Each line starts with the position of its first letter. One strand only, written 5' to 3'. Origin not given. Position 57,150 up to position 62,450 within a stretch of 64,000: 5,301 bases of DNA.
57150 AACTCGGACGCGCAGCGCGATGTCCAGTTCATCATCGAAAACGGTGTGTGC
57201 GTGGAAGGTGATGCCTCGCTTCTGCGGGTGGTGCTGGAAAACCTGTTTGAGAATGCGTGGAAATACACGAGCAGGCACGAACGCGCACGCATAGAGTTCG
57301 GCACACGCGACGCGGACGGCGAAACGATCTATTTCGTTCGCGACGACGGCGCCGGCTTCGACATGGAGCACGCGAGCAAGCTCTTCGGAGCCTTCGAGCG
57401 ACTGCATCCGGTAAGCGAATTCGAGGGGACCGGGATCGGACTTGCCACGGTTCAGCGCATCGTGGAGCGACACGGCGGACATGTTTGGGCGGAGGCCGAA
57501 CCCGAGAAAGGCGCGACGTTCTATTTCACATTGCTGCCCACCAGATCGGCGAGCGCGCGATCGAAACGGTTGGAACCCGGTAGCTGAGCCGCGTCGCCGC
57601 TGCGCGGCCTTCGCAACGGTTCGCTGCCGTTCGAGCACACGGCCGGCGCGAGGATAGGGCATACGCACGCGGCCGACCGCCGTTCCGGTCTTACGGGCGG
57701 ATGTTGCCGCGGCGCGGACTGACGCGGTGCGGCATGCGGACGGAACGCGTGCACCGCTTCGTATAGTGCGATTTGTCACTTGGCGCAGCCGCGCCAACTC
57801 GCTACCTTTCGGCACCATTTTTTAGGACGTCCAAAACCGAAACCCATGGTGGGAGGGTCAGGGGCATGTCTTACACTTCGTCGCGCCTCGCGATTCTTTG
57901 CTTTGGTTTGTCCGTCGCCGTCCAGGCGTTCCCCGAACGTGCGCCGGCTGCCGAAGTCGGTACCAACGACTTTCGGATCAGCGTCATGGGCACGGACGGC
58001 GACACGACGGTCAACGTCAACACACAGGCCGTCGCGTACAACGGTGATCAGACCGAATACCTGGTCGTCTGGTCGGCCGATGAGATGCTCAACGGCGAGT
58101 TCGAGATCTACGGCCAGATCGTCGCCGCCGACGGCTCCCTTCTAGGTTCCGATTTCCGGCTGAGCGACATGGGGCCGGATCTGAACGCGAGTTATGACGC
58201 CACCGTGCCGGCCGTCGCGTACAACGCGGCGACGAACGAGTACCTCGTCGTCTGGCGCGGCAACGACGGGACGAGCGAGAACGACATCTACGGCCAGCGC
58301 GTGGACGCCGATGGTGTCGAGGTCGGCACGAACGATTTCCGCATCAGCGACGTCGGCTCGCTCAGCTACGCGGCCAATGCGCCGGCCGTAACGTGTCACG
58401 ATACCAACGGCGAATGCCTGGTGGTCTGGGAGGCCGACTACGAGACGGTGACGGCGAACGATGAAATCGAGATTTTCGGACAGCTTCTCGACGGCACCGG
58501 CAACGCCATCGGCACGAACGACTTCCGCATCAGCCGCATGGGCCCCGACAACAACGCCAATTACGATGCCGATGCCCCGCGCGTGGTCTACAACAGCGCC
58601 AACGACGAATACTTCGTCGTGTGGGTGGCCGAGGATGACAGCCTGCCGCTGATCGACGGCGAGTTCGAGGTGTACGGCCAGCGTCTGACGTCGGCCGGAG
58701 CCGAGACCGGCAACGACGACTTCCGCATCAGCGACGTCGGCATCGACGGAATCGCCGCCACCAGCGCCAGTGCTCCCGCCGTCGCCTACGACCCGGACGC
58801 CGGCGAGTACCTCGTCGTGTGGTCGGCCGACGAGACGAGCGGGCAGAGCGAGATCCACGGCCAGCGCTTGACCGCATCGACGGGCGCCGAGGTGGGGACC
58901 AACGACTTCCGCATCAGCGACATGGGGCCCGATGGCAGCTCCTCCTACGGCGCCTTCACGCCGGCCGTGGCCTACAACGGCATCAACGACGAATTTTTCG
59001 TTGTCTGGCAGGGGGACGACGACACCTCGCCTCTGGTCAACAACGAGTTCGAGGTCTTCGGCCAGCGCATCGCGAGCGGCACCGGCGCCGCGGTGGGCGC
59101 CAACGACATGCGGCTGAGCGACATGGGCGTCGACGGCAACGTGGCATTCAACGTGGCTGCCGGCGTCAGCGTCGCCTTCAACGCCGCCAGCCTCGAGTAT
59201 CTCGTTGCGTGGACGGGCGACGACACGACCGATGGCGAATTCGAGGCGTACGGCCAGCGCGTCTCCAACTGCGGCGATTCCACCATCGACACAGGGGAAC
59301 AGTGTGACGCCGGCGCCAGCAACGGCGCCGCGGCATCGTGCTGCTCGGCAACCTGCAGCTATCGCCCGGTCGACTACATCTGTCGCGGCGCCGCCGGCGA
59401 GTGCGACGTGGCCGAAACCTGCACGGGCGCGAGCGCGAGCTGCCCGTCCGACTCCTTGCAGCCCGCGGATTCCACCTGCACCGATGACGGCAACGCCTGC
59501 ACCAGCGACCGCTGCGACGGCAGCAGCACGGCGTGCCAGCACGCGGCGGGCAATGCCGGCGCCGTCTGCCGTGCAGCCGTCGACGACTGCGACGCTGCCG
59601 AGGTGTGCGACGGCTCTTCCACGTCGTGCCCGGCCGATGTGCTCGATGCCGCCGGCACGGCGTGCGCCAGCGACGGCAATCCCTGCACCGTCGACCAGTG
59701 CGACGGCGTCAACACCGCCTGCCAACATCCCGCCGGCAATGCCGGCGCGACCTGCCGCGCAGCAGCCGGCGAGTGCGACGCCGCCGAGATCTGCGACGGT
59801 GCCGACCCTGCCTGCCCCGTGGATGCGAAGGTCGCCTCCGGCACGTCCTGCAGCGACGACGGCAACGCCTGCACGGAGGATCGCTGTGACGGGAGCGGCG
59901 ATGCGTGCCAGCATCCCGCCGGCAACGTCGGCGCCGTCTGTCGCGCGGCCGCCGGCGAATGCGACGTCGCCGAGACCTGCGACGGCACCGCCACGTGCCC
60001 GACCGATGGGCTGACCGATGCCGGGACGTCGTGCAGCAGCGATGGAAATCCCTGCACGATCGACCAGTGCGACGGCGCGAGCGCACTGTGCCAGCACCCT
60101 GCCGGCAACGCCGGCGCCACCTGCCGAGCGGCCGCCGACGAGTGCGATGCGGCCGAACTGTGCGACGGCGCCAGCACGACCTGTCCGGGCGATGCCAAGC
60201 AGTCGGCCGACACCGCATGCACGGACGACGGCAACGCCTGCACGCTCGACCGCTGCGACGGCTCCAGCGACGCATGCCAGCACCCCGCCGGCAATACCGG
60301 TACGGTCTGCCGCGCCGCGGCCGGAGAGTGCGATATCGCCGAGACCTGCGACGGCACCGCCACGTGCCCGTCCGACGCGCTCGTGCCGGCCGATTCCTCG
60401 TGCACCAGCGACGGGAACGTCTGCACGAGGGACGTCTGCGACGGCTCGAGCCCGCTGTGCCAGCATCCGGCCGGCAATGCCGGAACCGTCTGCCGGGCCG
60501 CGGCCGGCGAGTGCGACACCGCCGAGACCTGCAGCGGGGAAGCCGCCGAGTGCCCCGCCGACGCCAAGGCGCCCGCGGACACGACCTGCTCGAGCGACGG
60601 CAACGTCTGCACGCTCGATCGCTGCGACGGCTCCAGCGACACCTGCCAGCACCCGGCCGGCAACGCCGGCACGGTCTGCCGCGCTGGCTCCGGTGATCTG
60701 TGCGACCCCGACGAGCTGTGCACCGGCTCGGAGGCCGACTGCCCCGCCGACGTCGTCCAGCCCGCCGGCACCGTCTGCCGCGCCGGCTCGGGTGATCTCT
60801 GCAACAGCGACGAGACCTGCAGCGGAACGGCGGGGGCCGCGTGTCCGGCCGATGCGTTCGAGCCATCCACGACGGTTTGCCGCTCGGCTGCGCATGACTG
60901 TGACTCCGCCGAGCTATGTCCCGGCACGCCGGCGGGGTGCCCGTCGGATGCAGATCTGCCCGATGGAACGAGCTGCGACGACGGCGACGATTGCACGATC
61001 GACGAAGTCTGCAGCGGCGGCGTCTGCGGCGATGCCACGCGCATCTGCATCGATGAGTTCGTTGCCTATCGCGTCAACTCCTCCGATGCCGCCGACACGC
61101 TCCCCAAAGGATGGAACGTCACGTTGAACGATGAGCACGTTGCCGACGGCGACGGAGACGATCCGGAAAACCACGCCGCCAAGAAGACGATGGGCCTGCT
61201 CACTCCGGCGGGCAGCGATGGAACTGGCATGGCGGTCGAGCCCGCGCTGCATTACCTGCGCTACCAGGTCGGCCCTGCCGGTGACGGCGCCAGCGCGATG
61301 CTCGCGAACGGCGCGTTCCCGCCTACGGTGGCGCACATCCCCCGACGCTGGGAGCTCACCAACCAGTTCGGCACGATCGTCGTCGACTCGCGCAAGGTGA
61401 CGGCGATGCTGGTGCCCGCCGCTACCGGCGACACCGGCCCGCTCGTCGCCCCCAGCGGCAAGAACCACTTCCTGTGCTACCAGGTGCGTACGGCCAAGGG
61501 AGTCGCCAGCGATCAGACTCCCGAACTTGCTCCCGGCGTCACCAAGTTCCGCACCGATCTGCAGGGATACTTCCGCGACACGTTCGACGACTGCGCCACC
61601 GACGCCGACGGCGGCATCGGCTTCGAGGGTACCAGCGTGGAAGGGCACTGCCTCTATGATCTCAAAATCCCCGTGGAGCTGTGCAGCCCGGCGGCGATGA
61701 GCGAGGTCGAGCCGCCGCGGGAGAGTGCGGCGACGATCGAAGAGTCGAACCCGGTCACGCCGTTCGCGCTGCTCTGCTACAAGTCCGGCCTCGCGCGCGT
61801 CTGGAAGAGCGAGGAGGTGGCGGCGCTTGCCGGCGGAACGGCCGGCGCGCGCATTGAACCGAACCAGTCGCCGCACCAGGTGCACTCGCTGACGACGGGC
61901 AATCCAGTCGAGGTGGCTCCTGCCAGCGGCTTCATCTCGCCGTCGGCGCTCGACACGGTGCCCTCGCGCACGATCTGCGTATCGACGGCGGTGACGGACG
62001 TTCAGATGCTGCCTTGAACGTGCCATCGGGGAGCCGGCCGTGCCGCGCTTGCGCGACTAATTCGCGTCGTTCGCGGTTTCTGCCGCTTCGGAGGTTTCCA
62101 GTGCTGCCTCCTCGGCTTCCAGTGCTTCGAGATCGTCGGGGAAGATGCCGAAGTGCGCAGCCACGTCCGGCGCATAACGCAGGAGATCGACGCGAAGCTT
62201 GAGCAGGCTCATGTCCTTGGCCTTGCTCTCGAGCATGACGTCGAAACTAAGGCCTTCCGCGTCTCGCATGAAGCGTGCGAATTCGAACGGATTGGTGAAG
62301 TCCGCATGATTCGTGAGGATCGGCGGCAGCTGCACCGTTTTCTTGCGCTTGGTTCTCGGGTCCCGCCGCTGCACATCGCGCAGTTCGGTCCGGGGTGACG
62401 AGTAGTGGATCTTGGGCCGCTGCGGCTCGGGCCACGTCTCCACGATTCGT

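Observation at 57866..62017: Giant secreted mosaic protein combining a 7-repeat propeller-like domain, an array of ADAM-type disintegrin-like modules and four unnamed C-terminal modules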

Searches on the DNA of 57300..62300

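Call 86: search_rna_families(source=window, start=57300, end=62300, threshold=evalue, max_evalue=1)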
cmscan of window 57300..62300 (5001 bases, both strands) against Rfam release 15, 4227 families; matches with E-value up to 1: 0.
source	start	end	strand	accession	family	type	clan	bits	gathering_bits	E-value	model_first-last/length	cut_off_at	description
